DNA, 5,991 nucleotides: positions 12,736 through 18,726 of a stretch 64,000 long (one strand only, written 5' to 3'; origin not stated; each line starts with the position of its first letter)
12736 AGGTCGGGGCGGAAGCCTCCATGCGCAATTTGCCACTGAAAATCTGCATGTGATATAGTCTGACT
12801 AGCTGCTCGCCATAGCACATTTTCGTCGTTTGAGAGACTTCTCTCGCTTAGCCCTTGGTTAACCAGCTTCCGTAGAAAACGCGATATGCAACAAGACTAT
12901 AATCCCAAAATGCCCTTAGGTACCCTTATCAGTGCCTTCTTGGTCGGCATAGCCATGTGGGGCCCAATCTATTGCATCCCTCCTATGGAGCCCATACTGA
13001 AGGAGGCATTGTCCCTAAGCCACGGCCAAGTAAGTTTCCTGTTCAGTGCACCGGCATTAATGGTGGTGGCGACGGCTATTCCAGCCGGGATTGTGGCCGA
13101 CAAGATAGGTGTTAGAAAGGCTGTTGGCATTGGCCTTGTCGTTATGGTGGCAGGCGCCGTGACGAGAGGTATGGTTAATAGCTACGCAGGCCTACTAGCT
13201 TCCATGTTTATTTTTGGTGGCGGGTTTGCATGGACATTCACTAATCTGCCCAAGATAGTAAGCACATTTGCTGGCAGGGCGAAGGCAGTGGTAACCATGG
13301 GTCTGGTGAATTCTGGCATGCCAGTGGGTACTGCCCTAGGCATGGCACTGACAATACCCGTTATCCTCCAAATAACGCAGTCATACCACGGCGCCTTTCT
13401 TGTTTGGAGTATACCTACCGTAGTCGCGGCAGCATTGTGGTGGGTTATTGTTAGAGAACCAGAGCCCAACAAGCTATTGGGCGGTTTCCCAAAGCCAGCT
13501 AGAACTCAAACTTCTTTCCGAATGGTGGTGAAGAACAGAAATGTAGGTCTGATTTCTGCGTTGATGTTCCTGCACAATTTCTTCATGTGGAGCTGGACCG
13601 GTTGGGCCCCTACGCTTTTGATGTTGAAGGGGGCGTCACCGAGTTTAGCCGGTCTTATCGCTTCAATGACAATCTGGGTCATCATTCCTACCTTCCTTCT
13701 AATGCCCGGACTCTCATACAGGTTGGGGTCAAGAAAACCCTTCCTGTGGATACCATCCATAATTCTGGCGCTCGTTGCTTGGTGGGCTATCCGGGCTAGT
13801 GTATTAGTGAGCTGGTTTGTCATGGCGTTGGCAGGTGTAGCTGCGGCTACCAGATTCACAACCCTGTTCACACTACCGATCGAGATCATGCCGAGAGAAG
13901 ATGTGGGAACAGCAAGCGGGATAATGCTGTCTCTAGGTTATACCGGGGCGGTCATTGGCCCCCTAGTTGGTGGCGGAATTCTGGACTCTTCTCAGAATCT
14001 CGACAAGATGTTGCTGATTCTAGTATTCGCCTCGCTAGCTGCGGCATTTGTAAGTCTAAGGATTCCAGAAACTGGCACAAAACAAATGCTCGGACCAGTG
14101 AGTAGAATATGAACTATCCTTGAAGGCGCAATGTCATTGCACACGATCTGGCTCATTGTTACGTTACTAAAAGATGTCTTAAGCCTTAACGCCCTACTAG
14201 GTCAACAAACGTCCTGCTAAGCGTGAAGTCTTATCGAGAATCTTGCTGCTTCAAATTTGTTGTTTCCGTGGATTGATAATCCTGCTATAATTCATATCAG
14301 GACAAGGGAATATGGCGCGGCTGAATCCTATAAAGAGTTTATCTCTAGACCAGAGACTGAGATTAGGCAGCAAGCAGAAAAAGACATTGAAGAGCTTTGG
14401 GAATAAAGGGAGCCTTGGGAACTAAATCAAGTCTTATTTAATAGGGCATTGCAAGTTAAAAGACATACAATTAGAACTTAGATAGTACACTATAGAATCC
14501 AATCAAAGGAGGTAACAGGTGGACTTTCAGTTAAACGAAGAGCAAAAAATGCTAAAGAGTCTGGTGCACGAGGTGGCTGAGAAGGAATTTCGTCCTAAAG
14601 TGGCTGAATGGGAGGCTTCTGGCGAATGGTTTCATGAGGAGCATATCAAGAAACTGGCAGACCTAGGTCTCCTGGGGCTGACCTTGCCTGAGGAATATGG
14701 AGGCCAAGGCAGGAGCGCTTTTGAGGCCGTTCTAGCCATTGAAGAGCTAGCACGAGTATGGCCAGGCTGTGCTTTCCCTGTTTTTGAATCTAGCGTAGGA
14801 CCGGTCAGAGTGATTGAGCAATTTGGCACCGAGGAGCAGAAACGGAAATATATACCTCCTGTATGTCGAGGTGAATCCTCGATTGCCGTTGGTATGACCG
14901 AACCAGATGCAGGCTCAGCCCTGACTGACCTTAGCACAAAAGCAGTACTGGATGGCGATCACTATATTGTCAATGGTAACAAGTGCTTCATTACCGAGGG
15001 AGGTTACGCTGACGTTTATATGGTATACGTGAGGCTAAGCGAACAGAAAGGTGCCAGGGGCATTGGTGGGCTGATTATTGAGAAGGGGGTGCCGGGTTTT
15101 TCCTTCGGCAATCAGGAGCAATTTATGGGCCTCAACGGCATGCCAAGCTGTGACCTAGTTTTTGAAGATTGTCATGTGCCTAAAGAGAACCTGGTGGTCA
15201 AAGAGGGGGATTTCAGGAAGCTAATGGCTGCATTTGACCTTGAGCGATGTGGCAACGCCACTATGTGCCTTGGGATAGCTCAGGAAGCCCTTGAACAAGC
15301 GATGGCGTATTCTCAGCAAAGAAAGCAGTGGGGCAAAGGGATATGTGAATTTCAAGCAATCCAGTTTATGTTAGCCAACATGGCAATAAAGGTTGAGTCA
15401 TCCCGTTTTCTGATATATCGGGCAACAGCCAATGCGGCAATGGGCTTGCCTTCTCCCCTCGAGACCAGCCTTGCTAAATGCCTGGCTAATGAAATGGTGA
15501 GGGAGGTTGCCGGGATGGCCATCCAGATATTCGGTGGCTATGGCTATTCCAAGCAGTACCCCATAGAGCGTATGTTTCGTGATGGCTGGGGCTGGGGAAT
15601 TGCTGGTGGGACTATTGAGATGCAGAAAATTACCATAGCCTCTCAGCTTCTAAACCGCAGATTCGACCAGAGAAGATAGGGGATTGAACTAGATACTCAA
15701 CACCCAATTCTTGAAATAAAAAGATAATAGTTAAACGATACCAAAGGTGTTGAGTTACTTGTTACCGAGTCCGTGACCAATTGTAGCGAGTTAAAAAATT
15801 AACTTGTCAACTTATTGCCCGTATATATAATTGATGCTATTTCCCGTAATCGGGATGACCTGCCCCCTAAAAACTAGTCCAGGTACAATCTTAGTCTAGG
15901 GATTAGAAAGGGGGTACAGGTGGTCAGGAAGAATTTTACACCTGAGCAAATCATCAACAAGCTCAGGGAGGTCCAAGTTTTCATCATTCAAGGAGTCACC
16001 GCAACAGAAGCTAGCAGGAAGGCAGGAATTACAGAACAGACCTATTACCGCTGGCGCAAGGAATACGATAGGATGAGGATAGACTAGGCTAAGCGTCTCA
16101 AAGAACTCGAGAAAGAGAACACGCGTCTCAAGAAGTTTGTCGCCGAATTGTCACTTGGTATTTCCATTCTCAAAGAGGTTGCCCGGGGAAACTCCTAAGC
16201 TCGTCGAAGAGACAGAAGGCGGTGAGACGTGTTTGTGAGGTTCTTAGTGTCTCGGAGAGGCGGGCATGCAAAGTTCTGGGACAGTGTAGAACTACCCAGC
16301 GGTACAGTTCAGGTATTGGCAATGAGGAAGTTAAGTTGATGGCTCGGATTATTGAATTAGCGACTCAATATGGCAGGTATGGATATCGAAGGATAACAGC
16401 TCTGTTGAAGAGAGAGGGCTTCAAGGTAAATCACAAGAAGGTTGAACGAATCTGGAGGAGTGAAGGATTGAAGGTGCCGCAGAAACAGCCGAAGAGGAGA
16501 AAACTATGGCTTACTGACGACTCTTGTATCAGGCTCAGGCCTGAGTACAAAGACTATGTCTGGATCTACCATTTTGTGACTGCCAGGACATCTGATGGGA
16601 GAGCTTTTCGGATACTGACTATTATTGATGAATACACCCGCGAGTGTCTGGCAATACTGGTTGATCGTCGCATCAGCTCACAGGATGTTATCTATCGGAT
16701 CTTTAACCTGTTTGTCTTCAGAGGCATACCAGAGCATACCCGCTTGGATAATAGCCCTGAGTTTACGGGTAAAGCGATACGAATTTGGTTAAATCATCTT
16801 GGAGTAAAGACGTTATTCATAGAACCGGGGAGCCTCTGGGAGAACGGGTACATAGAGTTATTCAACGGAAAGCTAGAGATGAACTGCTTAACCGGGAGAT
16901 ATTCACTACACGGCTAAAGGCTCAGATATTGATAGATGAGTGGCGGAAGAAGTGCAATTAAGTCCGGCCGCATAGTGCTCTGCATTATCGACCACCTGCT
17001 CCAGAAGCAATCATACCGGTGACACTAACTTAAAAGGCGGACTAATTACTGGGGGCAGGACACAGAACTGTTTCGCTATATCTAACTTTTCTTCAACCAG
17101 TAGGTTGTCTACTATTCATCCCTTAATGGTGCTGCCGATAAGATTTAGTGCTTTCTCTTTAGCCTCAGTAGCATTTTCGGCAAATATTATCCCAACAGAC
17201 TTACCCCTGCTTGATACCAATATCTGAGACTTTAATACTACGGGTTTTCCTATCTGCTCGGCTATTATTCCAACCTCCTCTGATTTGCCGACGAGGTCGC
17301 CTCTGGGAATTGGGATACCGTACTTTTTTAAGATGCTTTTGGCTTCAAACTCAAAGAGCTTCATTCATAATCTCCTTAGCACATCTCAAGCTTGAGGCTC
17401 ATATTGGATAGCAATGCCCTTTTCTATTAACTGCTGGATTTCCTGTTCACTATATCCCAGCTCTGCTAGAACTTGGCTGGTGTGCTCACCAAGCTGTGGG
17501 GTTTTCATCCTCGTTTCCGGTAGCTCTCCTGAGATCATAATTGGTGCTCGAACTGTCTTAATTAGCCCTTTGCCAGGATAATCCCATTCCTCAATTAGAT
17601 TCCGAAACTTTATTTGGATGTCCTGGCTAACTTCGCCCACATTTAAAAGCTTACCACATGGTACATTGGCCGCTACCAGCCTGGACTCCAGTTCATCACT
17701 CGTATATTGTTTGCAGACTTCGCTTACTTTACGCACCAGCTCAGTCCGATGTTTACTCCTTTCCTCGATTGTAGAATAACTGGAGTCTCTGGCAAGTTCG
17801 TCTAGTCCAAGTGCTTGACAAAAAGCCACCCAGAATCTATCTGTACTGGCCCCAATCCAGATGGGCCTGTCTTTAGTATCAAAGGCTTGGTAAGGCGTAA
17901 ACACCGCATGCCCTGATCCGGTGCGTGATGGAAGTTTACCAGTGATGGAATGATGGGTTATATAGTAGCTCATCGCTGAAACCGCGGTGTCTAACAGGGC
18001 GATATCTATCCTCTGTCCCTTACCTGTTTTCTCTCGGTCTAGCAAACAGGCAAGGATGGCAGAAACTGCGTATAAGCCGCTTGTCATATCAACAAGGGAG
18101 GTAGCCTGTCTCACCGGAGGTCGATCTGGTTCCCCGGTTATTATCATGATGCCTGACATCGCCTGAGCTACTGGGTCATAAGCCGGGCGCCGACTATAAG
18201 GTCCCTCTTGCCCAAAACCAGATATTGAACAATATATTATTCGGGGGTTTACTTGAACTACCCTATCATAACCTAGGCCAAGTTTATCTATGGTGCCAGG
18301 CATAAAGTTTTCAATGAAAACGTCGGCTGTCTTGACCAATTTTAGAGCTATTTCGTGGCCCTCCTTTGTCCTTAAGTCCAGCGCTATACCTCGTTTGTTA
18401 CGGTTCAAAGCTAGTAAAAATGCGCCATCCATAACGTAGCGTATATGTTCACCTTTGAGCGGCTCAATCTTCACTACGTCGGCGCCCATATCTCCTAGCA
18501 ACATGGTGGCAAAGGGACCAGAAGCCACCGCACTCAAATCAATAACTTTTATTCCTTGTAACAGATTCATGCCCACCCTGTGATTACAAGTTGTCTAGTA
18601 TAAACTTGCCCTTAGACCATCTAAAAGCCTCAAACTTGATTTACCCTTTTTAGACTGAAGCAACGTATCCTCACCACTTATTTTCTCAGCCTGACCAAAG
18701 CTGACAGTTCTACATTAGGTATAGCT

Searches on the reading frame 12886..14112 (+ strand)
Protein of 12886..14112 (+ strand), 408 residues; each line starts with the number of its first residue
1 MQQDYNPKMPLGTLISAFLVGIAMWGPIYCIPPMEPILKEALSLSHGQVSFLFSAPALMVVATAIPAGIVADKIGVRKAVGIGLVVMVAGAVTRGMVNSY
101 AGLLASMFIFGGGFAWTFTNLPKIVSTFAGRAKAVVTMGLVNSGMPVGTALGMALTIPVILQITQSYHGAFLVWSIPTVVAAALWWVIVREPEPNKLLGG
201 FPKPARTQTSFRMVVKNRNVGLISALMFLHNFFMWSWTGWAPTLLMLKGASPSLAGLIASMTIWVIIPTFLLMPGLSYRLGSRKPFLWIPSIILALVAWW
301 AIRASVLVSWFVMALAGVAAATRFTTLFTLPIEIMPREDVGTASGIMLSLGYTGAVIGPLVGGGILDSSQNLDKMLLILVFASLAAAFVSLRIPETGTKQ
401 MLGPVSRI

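Call 46: search_protein_families(library=pfam, proteins=[window:12886-14112:+], max_evalue=0.001)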
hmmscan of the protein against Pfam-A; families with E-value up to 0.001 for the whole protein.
window:12886-14112:+ (408 aa): 1 family
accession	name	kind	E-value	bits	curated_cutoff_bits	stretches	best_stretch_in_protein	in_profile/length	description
PF07690.21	MFS_1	-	2.1e-43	149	33.4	2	15-359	3-347/347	Major Facilitator Superfamily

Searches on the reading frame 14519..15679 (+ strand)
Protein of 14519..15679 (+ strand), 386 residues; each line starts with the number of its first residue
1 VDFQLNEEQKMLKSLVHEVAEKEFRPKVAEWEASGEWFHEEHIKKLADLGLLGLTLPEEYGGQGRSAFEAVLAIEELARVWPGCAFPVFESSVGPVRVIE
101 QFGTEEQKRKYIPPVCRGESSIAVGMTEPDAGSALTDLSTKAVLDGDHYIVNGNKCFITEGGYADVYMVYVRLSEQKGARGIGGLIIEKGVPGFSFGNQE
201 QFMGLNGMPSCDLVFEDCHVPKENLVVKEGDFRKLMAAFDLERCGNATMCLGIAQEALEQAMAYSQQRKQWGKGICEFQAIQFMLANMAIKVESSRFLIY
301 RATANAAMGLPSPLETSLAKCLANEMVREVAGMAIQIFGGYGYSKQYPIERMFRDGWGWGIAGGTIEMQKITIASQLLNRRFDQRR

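Call 46: search_protein_families(library=pfam, proteins=[window:14519-15679:+], max_evalue=0.001)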
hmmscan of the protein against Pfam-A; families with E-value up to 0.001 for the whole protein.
window:14519-15679:+ (386 aa): 4 families
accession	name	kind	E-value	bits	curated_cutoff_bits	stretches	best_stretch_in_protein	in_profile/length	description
PF00441.29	Acyl-CoA_dh_1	-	3.4e-39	134.8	22.4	1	233-377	5-149/150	Acyl-CoA dehydrogenase, C-terminal domain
PF02771.21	Acyl-CoA_dh_N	-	5.6e-34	117.3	22.9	1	6-119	1-113/113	Acyl-CoA dehydrogenase, N-terminal domain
PF02770.24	Acyl-CoA_dh_M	-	3.1e-24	85.4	33.3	1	123-218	1-97/97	Acyl-CoA dehydrogenase, middle domain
PF08028.16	Acyl-CoA_dh_2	-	1.3e-15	58.3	22.7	1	247-355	4-122/134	Acyl-CoA dehydrogenase, C-terminal domain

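Call 81: search_protein_families(library=ncbifam, proteins=[window:14519-15679:+], max_evalue=0.001)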
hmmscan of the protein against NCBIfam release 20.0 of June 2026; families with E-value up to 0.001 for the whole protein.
window:14519-15679:+ (386 aa): 22 families
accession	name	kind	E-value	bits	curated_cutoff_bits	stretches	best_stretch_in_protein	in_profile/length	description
NF042972.1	AcrlCoAredClosAcrC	equivalog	1.1e-109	366.6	640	1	1-378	1-377/378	acryloyl-CoA reductase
NF042439.1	SulpropCoADesulf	equivalog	7.1e-103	344.3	600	1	16-386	4-379/379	3-sulfinopropanoyl-CoA desulfinase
NF045552.1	GlutCoADH_Des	equivalog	3.2e-81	273.5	470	1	1-381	1-383/387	glutaryl-CoA dehydrogenase Acd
NF043006.1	CyhCrbnylCoADH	equivalog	2.5e-76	257.1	650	1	5-379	4-377/380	cyclohexane-1-carbonyl-CoA dehydrogenase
NF058590.1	AcCoDHFadEBacil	equivalog_domain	9.5e-76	255.5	600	1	5-381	21-414/586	acyl-CoA dehydrogenase FadE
NF045652.1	ProlPCPDhRedW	equivalog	3.6e-65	220.2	650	1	8-377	3-373/376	L-prolyl-[peptidyl-carrier protein] dehydrogenase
NF053553.1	prodigi_MBC_PigA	equivalog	1.5e-64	218.5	500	1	1-377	1-379/381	prodigiosin MBC biosynthesis dehydrogenase PigA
NF008997.0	PRK12341.1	equivalog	1.6e-61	208.5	537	1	1-379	1-377/382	acyl-CoA dehydrogenase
TIGR03207.1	cyc_hxne_CoA_dh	equivalog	6.5e-51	173.2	575.35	1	5-375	1-369/372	cyclohexanecarboxyl-CoA dehydrogenase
NF002885.1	PRK03354.1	equivalog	1.8e-49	168.8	540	1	1-379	1-375/378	crotonobetainyl-CoA dehydrogenase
NF052270.1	Staph_DH_FadE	equivalog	3.3e-38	131.5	600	1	7-377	24-393/400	acyl-CoA dehydrogenase FadE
TIGR03203.1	pimD_small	equivalog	4.7e-29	101.6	652.7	1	2-354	1-353/378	pimeloyl-CoA dehydrogenase small subunit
NF049984.1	Rv1679_FadE16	equivalog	2.9e-28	99.2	600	1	37-356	24-344/371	Rv1679 family acyl-CoA dehydrogenase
TIGR03204.1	pimC_large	equivalog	1.7e-25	89.8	623.85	1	55-340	58-341/395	pimeloyl-CoA dehydrogenase large subunit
NF007000.1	PRK09463.1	subfamily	1.1e-21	76.9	600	1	27-342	61-397/726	acyl-CoA dehydrogenase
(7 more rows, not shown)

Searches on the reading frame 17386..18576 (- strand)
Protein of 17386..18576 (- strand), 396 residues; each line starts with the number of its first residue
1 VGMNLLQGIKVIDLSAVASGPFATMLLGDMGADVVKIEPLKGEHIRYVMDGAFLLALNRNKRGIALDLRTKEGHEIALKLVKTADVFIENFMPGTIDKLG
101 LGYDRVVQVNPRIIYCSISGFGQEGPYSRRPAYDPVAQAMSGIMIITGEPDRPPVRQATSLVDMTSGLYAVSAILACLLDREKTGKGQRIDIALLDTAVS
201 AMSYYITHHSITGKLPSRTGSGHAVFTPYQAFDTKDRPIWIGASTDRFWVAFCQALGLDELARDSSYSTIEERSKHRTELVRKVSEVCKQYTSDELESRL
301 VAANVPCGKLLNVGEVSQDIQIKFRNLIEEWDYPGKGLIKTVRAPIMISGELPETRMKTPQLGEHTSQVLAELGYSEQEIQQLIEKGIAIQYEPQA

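Call 46: search_protein_families(library=pfam, proteins=[window:17386-18576:-], max_evalue=0.001)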
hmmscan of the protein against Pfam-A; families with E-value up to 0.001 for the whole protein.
window:17386-18576:- (396 aa): 1 family
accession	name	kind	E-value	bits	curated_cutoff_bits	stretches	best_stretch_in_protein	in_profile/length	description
PF02515.22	CoA_transf_3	-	5.4e-125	417.7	23.3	1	6-366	1-366/366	CoA-transferase family III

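Call 81: search_protein_families(library=ncbifam, proteins=[window:17386-18576:-], max_evalue=0.001)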
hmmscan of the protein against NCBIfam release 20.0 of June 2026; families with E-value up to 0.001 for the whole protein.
window:17386-18576:- (396 aa): 7 families
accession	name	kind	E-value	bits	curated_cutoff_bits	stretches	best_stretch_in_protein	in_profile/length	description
NF052585.1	SucGlutTfsCaiB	equivalog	4.8e-94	315.2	750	1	6-378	8-393/394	succinate--glutarate CoA-transferase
NF008511.0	PRK11430.1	equivalog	1.3e-81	274.7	522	1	6-372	10-378/381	CoA:oxalate CoA-transferase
NF003809.0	PRK05398.1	subfamily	7e-81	271.9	442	2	5-198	4-204/416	formyl-CoA transferase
NF041294.1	Scnl_mescCoAtase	equivalog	2.9e-80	270.2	700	1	3-370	1-380/381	succinyl-CoA:mesaconate CoA-transferase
TIGR03253.1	oxalate_frc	equivalog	6.9e-77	258.9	504.2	2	5-198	3-203/416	formyl-CoA transferase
NF002914.1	PRK03525.1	equivalog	4.3e-50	170.8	413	1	6-389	10-397/400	L-carnitine CoA-transferase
TIGR04253.1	mesacon_CoA_iso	equivalog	5.3e-21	75.1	725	1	5-388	2-399/403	2-methylfumaryl-CoA isomerase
